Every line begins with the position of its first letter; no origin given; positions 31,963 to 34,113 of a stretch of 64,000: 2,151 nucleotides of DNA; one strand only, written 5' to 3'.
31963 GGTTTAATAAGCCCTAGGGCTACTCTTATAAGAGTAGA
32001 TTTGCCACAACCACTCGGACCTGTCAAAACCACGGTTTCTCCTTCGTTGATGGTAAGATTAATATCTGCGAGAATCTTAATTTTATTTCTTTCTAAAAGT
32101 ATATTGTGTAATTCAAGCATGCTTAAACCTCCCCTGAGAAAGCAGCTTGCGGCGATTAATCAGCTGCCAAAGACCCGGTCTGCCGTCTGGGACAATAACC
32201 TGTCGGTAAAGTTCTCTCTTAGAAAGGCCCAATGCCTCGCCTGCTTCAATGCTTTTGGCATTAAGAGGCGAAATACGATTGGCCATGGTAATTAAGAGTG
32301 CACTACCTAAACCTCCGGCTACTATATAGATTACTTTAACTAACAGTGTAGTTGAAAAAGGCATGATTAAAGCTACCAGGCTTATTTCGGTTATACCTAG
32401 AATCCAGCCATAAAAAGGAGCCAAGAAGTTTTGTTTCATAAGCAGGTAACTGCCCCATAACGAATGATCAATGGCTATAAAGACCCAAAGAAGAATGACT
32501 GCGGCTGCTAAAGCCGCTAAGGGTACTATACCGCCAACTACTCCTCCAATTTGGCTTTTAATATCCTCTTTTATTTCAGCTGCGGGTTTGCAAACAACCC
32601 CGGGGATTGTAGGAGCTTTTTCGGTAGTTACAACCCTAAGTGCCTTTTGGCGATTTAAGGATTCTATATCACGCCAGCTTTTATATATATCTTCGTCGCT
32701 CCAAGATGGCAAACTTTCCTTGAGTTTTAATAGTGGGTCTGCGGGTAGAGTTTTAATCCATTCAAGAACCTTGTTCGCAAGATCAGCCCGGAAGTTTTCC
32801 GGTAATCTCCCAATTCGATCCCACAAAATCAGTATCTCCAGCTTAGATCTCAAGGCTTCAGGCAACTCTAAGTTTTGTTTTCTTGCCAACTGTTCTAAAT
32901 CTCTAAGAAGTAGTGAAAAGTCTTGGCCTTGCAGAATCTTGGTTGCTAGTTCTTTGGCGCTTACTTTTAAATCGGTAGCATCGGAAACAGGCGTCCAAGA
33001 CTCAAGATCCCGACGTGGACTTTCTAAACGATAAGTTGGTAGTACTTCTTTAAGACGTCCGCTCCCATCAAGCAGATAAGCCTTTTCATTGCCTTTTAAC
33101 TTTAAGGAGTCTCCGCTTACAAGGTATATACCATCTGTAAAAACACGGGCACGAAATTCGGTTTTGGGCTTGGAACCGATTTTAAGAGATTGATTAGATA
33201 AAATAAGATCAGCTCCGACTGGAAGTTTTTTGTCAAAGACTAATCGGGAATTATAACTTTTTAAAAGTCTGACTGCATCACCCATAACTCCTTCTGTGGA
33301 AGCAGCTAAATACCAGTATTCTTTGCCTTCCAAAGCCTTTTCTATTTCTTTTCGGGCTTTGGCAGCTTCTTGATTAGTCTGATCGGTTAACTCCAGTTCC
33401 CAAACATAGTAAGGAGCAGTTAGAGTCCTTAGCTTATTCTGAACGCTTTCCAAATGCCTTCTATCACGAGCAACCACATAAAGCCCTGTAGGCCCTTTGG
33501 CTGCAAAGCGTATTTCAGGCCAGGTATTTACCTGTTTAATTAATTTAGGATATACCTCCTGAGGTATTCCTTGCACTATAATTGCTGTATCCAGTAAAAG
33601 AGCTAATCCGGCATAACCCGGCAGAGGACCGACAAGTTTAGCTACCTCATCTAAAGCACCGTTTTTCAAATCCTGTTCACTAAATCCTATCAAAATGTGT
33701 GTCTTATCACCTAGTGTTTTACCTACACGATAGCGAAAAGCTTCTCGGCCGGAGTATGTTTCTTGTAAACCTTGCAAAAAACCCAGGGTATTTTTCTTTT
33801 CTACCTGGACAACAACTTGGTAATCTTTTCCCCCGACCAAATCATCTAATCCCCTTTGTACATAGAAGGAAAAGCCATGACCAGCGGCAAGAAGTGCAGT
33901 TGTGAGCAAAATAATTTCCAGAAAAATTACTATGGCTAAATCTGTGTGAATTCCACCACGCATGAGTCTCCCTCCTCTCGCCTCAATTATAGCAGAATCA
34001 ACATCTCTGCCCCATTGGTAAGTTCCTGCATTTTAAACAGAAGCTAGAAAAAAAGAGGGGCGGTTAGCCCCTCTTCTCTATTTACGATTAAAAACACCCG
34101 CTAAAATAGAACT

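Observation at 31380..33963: ABC ATPase coupled to a permease that ends at the EAA coupling loop and carries a ~440-aa periplasmic domain, inside the LPS/OM cluster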

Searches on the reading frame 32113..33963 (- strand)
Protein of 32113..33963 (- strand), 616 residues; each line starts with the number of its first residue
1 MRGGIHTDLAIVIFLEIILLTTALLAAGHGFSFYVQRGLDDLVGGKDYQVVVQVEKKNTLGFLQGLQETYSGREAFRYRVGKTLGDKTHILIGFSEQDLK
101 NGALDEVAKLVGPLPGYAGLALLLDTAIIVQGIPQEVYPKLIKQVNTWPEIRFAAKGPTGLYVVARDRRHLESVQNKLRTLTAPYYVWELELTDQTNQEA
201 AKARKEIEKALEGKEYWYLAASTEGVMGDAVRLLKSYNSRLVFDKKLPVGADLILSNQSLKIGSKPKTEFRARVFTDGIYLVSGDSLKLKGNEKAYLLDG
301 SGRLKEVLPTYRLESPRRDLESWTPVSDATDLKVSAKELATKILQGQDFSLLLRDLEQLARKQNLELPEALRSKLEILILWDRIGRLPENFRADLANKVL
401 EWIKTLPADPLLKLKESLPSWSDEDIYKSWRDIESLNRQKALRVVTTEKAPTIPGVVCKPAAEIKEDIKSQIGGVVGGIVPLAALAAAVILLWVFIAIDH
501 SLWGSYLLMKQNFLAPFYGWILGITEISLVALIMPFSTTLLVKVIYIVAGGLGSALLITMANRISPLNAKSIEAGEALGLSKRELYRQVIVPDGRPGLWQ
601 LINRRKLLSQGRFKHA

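Call 3: search_protein_families(library=pfam, proteins=[window:32113-33963:-], max_evalue=1)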
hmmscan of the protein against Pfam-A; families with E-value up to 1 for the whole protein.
window:32113-33963:- (616 aa): 1 family
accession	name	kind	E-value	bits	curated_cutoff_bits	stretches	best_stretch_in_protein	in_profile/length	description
PF00528.27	BPD_transp_1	-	0.0066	16.6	26.4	1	489-596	37-108/184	Binding-protein-dependent transport system inner membrane component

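Call 4: search_protein_families(library=ncbifam, proteins=[window:32113-33963:-], max_evalue=1)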
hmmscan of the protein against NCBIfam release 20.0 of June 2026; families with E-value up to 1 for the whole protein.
window:32113-33963:- (616 aa): 0 families

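Call 5: find_homologous_proteins(query=window:32113-33963:-, max_evalue=0.001)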
Query window:32113-33963:- (616 aa): 6 proteins with E <= 0.001 among 8000 candidates.
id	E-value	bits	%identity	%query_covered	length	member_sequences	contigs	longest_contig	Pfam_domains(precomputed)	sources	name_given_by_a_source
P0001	0.0e+0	1240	90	100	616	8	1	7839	-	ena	-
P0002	7.7e-290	981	69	100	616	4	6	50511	-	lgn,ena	-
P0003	2.1e-289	979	69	100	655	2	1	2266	-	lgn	-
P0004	2.6e-288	976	70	100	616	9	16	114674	-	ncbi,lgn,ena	-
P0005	1.3e-281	954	66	100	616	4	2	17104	-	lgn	-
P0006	4.5e-270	916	63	100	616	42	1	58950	-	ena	-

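Call 10: find_encoding_contigs(protein=P0004, flank=8000, max_places=3)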
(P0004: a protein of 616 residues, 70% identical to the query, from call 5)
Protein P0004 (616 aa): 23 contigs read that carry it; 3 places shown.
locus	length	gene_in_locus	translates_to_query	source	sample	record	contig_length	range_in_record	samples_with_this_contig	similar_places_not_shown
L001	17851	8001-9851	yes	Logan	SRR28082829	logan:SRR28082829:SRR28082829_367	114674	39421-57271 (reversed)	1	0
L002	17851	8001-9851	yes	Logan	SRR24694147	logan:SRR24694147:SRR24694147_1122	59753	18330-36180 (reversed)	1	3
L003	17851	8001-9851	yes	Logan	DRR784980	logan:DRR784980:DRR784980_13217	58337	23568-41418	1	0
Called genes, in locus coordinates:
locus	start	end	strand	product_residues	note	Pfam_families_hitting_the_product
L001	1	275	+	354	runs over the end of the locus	PF04613:LpxD, PF21711:DCTN5 (faint), PF25084:LbH_EIF2B, PF00132:Hexapep, PF25087:GMPPB_C (weak), PF00132:Hexapep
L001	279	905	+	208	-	PF06082:YjbH (faint)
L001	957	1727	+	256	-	-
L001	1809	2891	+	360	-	PF03739:LptF_LptG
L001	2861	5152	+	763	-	-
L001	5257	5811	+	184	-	PF06835:LptC (faint)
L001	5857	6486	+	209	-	PF13100:OstA_2 (faint), PF06835:LptC (weak)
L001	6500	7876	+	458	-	PF00202:Aminotran_3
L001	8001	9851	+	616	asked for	-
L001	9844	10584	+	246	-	PF02463:SMC_N (faint), PF00005:ABC_tran, PF13304:AAA_21 (weak)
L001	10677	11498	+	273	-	PF03331:LpxC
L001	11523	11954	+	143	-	PF22817:ApeP-like, PF07977:FabA, PF22818:ApeI-like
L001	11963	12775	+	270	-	PF25084:LbH_EIF2B, PF25087:GMPPB_C, PF00132:Hexapep, PF14602:Hexapep_2 (weak), PF00132:Hexapep, PF13720:Acetyltransf_11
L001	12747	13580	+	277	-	PF17930:LpxI_N, PF06230:LpxI_C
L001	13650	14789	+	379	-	PF02684:LpxB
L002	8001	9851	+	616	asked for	-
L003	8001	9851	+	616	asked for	-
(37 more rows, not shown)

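Call 11: find_encoding_contigs(protein=P0006, flank=8000, max_places=2)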
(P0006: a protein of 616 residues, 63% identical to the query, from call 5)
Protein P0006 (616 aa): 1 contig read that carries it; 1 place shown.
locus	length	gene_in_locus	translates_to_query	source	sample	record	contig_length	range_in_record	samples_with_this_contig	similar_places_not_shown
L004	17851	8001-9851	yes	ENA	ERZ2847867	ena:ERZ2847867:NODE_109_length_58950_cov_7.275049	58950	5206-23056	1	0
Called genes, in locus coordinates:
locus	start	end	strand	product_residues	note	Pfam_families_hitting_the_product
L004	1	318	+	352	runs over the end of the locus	PF04613:LpxD, PF25084:LbH_EIF2B, PF00132:Hexapep, PF25087:GMPPB_C (weak), PF00132:Hexapep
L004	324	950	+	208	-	PF06082:YjbH (faint)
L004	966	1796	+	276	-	-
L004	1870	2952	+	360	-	PF03739:LptF_LptG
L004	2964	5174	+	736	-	PF12600:DUF3769 (faint)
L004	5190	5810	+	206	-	-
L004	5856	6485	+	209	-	PF06835:LptC (faint), PF03968:LptD_N (faint), PF13100:OstA_2 (weak)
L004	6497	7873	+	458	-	PF00202:Aminotran_3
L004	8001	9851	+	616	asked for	-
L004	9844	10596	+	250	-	PF02463:SMC_N (faint), PF00005:ABC_tran, PF13304:AAA_21 (weak)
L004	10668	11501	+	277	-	PF03331:LpxC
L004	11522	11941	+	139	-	PF22817:ApeP-like, PF07977:FabA, PF22818:ApeI-like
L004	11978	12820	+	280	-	PF24894:Hexapep_GlmU (faint), PF25084:LbH_EIF2B (faint), PF00132:Hexapep, PF25087:GMPPB_C (weak), PF00132:Hexapep, PF13720:Acetyltransf_11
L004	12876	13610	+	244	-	PF17930:LpxI_N, PF06230:LpxI_C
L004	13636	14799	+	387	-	PF02684:LpxB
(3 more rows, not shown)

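Call 18: predict_structure(alignment_id=A1)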
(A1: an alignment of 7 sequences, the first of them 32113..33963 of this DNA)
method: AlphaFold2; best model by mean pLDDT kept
length: 616 residues; sequences in the alignment: 7
mean_pLDDT: 60.1   pTM: 0.34
mean pLDDT of the five models: 60.1, 58.7, 57.7, 55.7, 55.6
residues with pLDDT >= 90: 0; 70-90: 170; 50-70: 280; < 50: 166
segments of 3 or more residues with pLDDT < 50: 1-6, 34-47, 122-124, 221-237, 321-332, 406-413, 431-439, 468-484, 504-512, 559-575, 578-603, 607-616
pLDDT, mean of each block of 10 residues (from residue 1): 44 60 57 44 43 74 72 58 63 58 57 62 60 76 81 65 72 83 83 59 76 75 39 49 75 82 78 69 65 79 79 59 43 58 68 66 57 64 60 68 52 50 51 45 78 78 62 35 51 54 46 52 59 54 58 52 41 48 45 42 48 40
secondary structure, 60 per line:
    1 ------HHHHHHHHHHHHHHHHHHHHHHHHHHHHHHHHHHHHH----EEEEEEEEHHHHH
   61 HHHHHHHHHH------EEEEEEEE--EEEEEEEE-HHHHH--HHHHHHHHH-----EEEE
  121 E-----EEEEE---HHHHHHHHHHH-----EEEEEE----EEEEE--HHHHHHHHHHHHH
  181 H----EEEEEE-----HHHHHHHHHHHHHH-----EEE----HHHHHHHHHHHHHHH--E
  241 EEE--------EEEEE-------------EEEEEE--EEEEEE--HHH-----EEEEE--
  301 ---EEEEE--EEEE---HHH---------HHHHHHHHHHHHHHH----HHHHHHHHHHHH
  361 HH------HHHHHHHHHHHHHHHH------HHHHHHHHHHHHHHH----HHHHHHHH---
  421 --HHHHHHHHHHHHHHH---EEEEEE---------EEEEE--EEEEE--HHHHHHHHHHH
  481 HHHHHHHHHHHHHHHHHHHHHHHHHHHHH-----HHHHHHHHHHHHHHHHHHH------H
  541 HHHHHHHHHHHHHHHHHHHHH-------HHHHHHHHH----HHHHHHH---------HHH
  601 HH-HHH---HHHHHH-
elements in order: H7-43 E48-55 H56-70 E77-84 E87-94 H96-100 H103-111 E117-121 E127-131 H135-145 E151-156 E161-165 H168-181 E186-191 H197-210 E216-218 H223-237 E240-243 E252-256 E270-275 E278-283 E294-298 E304-308 E311-314 H330-344 H349-362 H369-384 H391-405 H410-417 H423-437 E441-446 E456-460 E463-467 H470-509 H515-533 H540-561 H569-577 H582-588 H598-602 H610-615

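Call 19: search_protein_representatives(alignment_id=A1)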
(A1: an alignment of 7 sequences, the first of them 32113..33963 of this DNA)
Query: 7 sequences, 616 profile positions. Proteins with E-value up to 0.001 (for the whole library): 114; up to 1e-10: 62; up to 1e-30: 1. The best 114 are listed.
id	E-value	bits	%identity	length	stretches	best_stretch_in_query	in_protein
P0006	0.0e+00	1188.5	-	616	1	1-616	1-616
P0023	6.7e-28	114.0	-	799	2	4-320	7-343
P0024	1.2e-27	113.1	-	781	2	458-608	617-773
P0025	1.1e-26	110.0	-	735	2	6-192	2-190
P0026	2.8e-23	98.7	-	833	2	413-606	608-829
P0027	3.7e-23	98.3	-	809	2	461-607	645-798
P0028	3.7e-21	91.7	-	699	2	2-231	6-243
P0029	1.8e-20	89.5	-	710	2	439-606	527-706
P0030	2.5e-20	88.9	-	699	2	456-604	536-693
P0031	3.7e-20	88.4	-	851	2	461-608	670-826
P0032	1.1e-19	86.9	-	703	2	467-605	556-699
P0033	1.6e-19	86.3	-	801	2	413-609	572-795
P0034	4.3e-19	84.9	-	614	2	439-606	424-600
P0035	4.9e-19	84.7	-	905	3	518-607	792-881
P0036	1.3e-18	83.3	-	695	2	443-605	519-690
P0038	4.9e-18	81.4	-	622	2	1-190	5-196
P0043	7.4e-17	77.5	-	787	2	450-611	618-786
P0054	1.7e-15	73.0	-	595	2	452-615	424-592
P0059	2.4e-14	69.2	-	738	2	464-613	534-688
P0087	2.6e-10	55.9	-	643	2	2-192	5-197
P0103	1.8e-08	49.7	-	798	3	547-603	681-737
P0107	3.6e-08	48.8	-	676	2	2-207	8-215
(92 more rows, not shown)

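Call 20: search_solved_structures(query=A1, max_evalue=10, show_alignments=5)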
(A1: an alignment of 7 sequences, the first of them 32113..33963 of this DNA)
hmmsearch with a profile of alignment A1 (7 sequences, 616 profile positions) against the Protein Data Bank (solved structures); distinct sequences matched with E-value up to 10: 1.
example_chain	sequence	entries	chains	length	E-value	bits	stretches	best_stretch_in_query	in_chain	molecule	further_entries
6pv5_A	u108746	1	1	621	0.51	11.9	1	302-382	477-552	Putative O-GlcNAcase nagJ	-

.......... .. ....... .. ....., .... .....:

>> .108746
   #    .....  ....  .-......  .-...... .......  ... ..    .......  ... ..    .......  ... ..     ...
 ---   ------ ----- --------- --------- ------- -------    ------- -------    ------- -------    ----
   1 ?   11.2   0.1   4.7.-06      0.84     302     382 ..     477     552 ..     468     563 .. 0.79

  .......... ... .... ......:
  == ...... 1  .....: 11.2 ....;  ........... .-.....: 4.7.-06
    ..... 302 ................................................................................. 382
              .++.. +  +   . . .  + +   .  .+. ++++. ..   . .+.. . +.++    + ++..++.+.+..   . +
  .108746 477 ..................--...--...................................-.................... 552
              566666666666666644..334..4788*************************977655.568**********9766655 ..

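Call 27: find_homologous_proteins(query=A2, max_evalue=0.001)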
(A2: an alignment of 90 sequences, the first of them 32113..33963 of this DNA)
Query A2 (90 sequences) (616 aa, profile of the alignment): 6 proteins with E <= 0.001 among 8000 candidates.
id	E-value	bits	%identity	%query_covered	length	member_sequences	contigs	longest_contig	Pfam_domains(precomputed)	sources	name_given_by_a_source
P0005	3.3e-116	408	66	100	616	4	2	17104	-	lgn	-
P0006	7.1e-115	403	63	100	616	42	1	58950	-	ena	-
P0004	6.6e-113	397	70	100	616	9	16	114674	-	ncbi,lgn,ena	-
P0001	3.9e-112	394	90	100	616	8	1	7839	-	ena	-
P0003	1.3e-111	392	69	100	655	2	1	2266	-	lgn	-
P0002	3.2e-111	391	69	100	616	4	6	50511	-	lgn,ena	-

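Call 32: find_related_loci(query=A3, collection=genome_contigs, flank=7000)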
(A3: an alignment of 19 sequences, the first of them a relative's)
Query A3 (788 aa) in genome_contigs; peptide patterns used: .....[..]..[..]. (x = any residue, [..] = any of these).
137 stretches matched a pattern; 127 encode a relative of the query (tblastn E <= 1e-3); the best 80 are kept; 80 distinct loci.
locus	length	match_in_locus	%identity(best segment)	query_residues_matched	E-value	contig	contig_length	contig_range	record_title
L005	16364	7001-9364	82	1-788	0e+0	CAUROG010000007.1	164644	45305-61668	MAG TPA_asm: uncultured Pelosinus sp. isolate ERR9968768_bin.30_MetaWRAP_v1.3_MAG genome assembly, contig: ERZ21616018.7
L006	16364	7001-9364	82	1-788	0e+0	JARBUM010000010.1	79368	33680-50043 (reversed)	MAG: Pelosinus sp. isolate L_E1_T20_C_bin.69 scaffold_536, whole genome shotgun sequence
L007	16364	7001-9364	84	1-788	0e+0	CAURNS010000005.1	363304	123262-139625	MAG TPA_asm: uncultured Pelosinus sp. isolate ERR9968789_bin.10_MetaWRAP_v1.3_MAG genome assembly, contig: ERZ21615840.1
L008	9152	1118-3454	78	10-788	0e+0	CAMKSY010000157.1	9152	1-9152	MAG: uncultured Pelosinus sp. isolate SRR12377472_bin.15_metawrap_v1.3_MAG genome assembly, contig: SRR12377472_1802, wh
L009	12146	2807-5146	78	9-788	0e+0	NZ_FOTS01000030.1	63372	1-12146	Pelosinus propionicus DSM 13327, whole genome shotgun sequence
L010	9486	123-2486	78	1-788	0e+0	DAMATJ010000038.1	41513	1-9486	MAG TPA_asm: Pelosinus fermentans isolate CTOTU48474 NODE_110_length_41513_cov_15.060977, whole genome shotgun sequence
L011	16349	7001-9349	67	5-788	0e+0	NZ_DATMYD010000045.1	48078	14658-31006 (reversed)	MAG: Sporomusa sp. isolate SMAG_U13137 k141_127617, whole genome shotgun sequence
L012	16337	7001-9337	69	10-788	0e+0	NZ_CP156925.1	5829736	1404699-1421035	Sporomusa rhizae strain DSM 16652 chromosome, complete genome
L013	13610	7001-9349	67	5-788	0e+0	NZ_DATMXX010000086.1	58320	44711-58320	MAG: Sporomusa sp. isolate SMAG_U13131 k141_162220, whole genome shotgun sequence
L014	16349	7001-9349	67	5-788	0e+0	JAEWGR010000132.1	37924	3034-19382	MAG: Bacillota bacterium isolate OH_PBlB_39 k127_203553, whole genome shotgun sequence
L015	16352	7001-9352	67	5-788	0e+0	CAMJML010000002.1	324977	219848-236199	MAG: uncultured Selenomonadales bacterium isolate SRR12377476_bin.3_metawrap_v1.3_MAG genome assembly, contig: SRR123774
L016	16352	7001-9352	66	5-788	0e+0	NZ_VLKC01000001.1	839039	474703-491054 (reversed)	Sporomusa sp. KB1 SalpaDRAFT_Scaffold2.1, whole genome shotgun sequence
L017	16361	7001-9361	55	1-788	0e+0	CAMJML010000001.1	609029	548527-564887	MAG: uncultured Selenomonadales bacterium isolate SRR12377476_bin.3_metawrap_v1.3_MAG genome assembly, contig: SRR123774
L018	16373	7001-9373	56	2-788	0e+0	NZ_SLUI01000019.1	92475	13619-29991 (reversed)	Anaerospora hongkongensis strain DSM 15969 Ga0310510_119, whole genome shotgun sequence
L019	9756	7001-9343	56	7-788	0e+0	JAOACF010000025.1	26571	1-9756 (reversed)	MAG: Negativicutes bacterium isolate SKW2 NODE_24_length_26571_cov_3.973654, whole genome shotgun sequence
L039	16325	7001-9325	53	13-788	0e+0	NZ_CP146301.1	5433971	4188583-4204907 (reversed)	Sporomusa ovata DSM 2662 chromosome, complete genome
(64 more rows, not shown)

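Call 33: search_protein_families(library=pfam, alignment_id=A3, max_evalue=0.01)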
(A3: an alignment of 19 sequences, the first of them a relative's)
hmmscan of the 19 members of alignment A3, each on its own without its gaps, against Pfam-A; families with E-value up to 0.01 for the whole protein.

A. member 1, P0042 (788 aa): 0 families

B. families by the number of members that match (of 19 scanned): 6 families
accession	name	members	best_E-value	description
PF00528.27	BPD_transp_1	2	0.0019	Binding-protein-dependent transport system inner membrane component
PF08393.18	DHC_N2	1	0.0014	Dynein heavy chain, N-terminal region 2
PF10046.14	BLOC1_2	1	0.0028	Biogenesis of lysosome-related organelles complex-1 subunit 2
PF06197.19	DUF998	1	0.0034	Protein of unknown function (DUF998)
PF19726.4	DUF6218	1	0.007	Family of unknown function (DUF6218)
PF04513.17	Baculo_PEP_C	1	0.0078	Baculovirus polyhedron envelope protein, PEP, C terminus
